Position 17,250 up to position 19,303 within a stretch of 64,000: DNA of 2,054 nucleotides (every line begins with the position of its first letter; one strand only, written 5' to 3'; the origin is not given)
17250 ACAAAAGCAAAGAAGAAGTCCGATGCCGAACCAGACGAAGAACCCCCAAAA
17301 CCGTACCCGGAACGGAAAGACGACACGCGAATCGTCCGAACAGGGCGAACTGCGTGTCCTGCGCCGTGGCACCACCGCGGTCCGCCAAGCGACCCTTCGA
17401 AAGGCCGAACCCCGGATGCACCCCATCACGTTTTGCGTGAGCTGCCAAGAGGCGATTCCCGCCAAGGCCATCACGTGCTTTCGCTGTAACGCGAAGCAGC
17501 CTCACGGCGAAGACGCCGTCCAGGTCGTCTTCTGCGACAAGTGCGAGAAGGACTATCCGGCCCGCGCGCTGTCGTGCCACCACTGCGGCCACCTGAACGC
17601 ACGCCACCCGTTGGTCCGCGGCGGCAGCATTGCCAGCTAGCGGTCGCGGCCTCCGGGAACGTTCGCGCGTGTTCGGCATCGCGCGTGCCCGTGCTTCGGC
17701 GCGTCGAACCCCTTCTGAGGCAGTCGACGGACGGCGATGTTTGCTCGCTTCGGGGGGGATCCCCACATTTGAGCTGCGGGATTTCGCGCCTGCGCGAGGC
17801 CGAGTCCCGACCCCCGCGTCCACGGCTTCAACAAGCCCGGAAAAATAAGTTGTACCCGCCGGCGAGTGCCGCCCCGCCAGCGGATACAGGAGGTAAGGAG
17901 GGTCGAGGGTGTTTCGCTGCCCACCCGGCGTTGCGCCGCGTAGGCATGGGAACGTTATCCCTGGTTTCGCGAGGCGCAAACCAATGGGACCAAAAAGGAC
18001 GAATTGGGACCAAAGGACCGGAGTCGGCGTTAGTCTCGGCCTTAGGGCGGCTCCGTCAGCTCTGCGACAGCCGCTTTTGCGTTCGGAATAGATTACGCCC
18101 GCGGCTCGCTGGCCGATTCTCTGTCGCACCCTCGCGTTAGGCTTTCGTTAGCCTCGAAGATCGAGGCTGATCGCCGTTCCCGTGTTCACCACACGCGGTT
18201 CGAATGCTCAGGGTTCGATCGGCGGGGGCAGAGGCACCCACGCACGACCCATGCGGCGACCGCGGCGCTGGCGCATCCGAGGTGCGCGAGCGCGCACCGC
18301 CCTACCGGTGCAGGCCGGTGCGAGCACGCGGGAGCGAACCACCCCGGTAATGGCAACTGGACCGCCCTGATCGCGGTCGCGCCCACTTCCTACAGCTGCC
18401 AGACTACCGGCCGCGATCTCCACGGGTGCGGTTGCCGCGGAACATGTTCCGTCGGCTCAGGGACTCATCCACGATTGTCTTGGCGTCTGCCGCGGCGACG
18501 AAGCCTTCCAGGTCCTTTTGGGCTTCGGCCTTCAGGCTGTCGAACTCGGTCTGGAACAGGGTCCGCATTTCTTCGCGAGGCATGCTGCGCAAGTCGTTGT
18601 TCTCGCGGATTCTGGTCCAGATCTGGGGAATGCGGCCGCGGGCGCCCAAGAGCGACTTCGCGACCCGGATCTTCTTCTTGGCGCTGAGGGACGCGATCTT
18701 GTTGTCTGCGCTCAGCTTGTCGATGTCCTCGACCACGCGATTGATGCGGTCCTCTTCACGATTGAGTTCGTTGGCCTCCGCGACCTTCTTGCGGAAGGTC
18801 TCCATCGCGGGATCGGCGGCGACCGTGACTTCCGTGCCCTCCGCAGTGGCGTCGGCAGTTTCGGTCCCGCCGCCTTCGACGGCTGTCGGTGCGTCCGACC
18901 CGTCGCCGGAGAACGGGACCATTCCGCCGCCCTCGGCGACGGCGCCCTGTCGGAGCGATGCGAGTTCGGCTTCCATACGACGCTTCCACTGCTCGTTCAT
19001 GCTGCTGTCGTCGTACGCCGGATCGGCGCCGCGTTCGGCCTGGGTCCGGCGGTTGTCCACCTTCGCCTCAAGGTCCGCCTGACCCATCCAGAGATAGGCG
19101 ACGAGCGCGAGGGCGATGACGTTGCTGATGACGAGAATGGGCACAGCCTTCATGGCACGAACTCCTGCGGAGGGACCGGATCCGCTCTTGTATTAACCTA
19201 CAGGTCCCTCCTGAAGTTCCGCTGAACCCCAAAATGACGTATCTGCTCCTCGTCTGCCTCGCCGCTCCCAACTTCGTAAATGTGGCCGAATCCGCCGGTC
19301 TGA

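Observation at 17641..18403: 760-bp ORF-free, structured region between two convergent genes: candidate non-coding RNA locus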

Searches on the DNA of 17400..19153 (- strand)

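Call 4: search_rna_families(source=window, start=17400, end=18650, threshold=evalue, max_evalue=10, show_alignments=3)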
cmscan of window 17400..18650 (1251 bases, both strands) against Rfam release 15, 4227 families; matches with E-value up to 10: 2.
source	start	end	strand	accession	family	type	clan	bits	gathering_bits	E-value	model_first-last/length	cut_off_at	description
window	18505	18529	+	RF01338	CRISPR-DR25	Gene; CRISPR;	CL00014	19.3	36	1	1-25/25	no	CRISPR RNA direct repeat element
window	17598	17676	-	RF01783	b55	Gene; sRNA;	-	17.5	70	5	1-61/61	no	Mycobacterium B11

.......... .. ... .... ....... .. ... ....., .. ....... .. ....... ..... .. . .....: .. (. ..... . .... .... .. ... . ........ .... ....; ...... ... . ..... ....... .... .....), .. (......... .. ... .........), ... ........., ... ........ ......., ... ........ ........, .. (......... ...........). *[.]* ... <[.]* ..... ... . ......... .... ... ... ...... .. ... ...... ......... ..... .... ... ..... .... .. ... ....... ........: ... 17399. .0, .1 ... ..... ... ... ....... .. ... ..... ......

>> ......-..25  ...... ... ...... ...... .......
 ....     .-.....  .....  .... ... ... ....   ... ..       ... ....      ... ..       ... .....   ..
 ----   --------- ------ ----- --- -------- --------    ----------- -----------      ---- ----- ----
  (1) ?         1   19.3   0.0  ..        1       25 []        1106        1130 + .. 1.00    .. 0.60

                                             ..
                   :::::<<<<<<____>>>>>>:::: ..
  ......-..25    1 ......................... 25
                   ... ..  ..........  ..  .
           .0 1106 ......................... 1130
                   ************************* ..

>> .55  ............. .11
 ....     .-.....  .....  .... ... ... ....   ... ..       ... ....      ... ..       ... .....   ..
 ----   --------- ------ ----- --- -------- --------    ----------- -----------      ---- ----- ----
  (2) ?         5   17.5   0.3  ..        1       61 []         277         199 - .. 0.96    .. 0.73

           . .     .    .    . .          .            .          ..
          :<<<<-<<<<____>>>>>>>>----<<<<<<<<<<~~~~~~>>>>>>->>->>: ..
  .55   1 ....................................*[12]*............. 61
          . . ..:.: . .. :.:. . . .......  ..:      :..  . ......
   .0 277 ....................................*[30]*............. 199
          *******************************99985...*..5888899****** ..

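Call 55: search_rna_families(sources=[L002, L005, L006, L007, L010, L011, L012, L014, L015, L016, L017], threshold=gathering)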
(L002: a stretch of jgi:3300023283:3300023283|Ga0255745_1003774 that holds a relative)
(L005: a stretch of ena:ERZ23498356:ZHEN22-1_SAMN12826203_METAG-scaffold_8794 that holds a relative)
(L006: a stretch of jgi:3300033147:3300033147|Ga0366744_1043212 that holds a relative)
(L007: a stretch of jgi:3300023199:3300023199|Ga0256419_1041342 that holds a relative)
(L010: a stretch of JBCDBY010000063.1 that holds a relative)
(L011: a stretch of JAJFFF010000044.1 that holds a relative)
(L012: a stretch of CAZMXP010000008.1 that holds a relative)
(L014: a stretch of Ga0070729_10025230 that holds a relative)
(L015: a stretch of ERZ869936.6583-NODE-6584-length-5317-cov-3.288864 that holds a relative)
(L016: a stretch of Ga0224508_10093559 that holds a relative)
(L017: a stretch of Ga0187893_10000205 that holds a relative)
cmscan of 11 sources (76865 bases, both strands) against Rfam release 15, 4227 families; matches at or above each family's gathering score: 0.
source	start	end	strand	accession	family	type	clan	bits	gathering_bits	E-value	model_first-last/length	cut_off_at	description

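Call 58: build_rna_model(alignment_id=A4, structure=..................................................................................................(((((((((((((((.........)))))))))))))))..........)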
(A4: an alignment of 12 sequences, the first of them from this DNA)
Model R1 built from alignment A4 (12 sequences, 147 columns); structure: as given.
model positions 102; base pairs 15; branch points 0; effective number of sequences 2.8; information 0.59 bits per position. Calibrated on 0.2 Mb of random sequence (short: E-values are rough).
structure used (alignment columns):
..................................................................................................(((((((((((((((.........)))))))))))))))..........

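Call 59: search_with_rna_model(model_id=R1, sources=[window, L002, L005, L006, L007, L009, L010, L011, L012, L013, L014, L015, L016, L017, L018], max_evalue=10, make_alignment=true)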
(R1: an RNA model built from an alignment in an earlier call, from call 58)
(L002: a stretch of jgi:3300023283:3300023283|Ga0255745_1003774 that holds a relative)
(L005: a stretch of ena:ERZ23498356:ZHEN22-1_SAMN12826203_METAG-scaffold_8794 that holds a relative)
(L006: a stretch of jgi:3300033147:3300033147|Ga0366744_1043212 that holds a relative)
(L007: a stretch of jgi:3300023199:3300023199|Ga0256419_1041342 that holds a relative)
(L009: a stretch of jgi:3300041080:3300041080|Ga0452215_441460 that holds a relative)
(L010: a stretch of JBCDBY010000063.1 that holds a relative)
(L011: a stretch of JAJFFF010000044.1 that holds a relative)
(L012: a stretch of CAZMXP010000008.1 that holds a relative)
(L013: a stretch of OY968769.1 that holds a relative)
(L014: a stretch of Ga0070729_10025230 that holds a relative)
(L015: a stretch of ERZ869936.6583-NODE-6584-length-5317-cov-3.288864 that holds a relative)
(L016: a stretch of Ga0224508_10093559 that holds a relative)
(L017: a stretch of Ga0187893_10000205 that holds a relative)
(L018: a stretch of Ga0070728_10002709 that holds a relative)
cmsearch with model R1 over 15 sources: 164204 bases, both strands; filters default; matches with E-value up to 10: 26.
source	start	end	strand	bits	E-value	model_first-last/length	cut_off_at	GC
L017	1290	1391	-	96.5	1.4e-26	1-102/102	no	0.63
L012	1387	1488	-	94.8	4.5e-26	1-102/102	no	0.68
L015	1225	1330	+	92.7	1.8e-25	1-102/102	no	0.6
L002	11069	11175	+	92.1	2.7e-25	1-102/102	no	0.62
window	17841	17946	-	89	2.3e-24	1-102/102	no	0.65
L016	874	969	+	82.9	1.4e-22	1-102/102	no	0.62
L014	2960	3058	+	81.6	3.4e-22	1-102/102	no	0.58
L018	1178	1276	+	81.6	3.4e-22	1-102/102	no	0.58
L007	2634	2743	+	81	4.8e-22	1-102/102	no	0.67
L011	5715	5816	-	77.8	4.2e-21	1-102/102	no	0.61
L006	2980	3082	+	77.1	6.8e-21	1-102/102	no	0.65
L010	2064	2159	-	74.9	3e-20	1-102/102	no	0.67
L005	6213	6308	+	70.6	5.6e-19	1-102/102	no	0.61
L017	1300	1337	+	26.1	6.5e-06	55-92/102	no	0.76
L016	922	959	-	25.4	1.1e-05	55-92/102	no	0.82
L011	5725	5759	+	24.7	1.7e-05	55-92/102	no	0.86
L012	1397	1434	+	24.4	2.1e-05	55-92/102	no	0.76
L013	2836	2916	-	20.7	0.00026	1-102/102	no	0.54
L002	11128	11165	-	14.9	0.013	55-92/102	no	0.71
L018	5521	5552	-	8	1.4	58-89/102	no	0.69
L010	1943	1971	-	6.4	4.1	59-88/102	no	0.9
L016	1448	1495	-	6.3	4.3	1-102/102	no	0.58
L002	16177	16216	-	6.2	4.6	1-102/102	no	0.7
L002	10376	10400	-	5.7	6.5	61-86/102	no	0.84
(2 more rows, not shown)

Alignment A5: 26 matches aligned to the model, 128 columns, each read 5' to 3' on its own strand. Consensus structure (alignment columns), stored with it:
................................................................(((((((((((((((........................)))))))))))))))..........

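Call 64: search_with_rna_model(model_id=R1, sources=[L019, L020], max_evalue=10, show_alignments=1)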
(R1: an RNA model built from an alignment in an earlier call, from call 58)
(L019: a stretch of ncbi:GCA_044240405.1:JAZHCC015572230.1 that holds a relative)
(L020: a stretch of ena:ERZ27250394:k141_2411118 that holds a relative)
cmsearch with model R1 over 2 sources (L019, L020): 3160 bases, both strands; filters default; matches with E-value up to 10: 0.
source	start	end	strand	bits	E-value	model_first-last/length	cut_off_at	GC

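Call 81: search_with_rna_model(model_id=R1, sources=[L022, L023, L021], max_evalue=1, show_alignments=2)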
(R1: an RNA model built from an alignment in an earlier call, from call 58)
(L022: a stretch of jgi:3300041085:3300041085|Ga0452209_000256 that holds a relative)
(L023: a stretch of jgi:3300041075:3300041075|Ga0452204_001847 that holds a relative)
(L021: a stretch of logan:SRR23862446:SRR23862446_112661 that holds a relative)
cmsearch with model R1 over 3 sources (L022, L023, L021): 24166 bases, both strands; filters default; matches with E-value up to 1: 3.
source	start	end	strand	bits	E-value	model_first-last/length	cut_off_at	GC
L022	223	322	+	66.8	1.1e-18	1-102/102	no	0.7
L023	4319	4426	+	64.7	4.5e-18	1-102/102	no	0.65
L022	276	311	-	19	0.00012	56-91/102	no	0.89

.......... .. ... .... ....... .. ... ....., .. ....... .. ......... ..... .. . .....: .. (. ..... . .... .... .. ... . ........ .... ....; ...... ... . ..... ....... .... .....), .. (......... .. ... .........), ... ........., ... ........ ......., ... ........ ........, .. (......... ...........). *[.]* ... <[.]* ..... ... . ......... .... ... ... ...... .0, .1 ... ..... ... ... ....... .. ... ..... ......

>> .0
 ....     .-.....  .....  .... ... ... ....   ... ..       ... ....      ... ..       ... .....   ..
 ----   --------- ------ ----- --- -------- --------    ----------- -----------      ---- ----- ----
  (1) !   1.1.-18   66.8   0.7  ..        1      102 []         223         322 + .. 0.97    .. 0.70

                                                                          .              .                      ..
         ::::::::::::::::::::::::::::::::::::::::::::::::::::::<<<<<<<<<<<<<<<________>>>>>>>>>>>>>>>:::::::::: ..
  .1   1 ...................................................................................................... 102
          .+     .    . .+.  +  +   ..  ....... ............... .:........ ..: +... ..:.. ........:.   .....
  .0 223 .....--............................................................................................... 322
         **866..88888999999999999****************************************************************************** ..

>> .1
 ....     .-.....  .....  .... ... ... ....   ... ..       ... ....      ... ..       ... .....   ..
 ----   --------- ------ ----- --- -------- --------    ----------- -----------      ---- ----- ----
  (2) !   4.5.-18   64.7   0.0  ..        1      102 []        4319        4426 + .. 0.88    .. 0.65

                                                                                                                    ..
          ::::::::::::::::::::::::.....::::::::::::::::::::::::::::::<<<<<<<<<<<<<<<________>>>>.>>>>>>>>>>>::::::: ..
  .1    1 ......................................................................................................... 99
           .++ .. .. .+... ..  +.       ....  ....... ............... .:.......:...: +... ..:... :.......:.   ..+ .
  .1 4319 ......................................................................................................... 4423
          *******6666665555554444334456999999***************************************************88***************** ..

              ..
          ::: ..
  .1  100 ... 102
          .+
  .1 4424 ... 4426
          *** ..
